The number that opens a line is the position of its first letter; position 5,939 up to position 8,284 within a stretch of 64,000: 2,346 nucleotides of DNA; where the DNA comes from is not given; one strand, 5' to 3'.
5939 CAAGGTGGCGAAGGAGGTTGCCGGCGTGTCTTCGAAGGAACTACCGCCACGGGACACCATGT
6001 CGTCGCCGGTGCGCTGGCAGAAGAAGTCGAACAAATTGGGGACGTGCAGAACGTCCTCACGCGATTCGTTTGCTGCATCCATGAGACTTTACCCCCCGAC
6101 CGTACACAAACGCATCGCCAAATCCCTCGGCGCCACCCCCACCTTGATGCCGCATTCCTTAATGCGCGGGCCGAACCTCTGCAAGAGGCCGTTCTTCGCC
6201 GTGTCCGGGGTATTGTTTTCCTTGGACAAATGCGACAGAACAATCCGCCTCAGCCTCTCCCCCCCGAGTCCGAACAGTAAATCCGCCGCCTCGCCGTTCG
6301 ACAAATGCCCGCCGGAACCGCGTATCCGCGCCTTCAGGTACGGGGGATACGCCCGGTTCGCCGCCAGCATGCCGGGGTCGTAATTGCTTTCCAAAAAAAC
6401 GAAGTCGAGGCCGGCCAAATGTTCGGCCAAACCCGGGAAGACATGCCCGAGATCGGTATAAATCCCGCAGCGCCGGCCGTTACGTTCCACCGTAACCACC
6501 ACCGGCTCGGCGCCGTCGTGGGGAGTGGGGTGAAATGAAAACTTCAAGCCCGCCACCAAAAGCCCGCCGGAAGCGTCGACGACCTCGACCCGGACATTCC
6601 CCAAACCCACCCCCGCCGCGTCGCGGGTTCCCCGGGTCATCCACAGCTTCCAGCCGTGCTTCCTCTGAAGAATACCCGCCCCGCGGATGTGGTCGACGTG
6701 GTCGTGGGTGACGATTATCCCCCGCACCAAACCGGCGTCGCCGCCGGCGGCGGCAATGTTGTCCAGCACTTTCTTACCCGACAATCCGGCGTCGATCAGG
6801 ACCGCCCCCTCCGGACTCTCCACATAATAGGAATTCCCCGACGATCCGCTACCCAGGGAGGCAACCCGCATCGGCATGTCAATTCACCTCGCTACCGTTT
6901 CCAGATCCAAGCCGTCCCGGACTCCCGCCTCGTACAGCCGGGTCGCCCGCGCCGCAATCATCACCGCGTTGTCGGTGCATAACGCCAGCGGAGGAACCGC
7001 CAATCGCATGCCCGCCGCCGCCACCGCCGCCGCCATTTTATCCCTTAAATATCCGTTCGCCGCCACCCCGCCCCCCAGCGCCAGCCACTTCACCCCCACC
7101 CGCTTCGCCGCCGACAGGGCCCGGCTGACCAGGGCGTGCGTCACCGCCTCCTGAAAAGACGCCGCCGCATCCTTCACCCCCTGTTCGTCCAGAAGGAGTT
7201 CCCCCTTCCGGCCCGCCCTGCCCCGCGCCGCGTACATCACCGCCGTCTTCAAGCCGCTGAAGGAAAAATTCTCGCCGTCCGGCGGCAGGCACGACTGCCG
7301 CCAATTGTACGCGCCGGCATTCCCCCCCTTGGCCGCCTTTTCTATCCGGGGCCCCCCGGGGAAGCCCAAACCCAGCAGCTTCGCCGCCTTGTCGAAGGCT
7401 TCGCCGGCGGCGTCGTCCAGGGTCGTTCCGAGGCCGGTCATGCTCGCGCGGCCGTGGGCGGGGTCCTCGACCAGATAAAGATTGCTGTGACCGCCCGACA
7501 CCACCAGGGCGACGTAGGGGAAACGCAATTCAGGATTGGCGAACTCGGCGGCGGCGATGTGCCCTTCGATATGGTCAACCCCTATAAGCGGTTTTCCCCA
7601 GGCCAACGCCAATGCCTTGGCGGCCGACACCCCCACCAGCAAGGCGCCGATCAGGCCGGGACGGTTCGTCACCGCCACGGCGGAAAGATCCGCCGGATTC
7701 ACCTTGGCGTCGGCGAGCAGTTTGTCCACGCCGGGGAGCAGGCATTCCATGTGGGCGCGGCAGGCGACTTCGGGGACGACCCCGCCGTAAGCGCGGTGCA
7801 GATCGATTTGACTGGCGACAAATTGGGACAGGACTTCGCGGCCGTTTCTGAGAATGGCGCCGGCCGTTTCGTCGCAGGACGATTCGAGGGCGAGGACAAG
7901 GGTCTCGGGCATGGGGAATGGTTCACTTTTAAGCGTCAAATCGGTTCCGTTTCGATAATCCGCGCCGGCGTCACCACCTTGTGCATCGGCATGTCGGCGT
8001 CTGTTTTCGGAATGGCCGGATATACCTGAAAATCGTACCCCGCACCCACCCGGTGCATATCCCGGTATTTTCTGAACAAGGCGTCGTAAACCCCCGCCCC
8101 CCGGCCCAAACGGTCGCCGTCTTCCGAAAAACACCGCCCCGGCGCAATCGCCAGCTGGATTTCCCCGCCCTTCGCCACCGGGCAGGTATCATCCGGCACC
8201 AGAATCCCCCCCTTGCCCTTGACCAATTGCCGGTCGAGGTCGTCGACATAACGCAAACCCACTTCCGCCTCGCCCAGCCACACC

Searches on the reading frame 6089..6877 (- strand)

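Call 64: search_protein_families(library=pfam, proteins=[window:6089-6877:-], max_evalue=0.00001)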
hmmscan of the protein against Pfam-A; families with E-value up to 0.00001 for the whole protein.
window:6089-6877:- (262 aa): 2 families
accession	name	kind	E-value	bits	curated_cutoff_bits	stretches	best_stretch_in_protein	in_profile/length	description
PF00753.33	Lactamase_B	-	4.9e-15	56.4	22.7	1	12-204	4-187/196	Metallo-beta-lactamase superfamily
PF12706.13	Lactamase_B_2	-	4.5e-14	53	27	1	26-209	3-195/200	Beta-lactamase superfamily domain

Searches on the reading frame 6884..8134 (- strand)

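Call 63: search_protein_families(library=pfam, proteins=[window:6884-8134:-], max_evalue=0.00001)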
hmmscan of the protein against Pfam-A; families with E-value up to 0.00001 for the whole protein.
window:6884-8134:- (416 aa): 2 families
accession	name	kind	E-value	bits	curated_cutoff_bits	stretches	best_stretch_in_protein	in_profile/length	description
PF00814.31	TsaD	-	6.8e-85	285.4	24.8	1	100-394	1-263/264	tRNA N6-adenosine threonylcarbamoyltransferase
PF22521.2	HypF_C_2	-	6.1e-07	29.9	27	1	316-390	162-236/241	Carbamoyltransferase, Kae1-like Domain, second subdomain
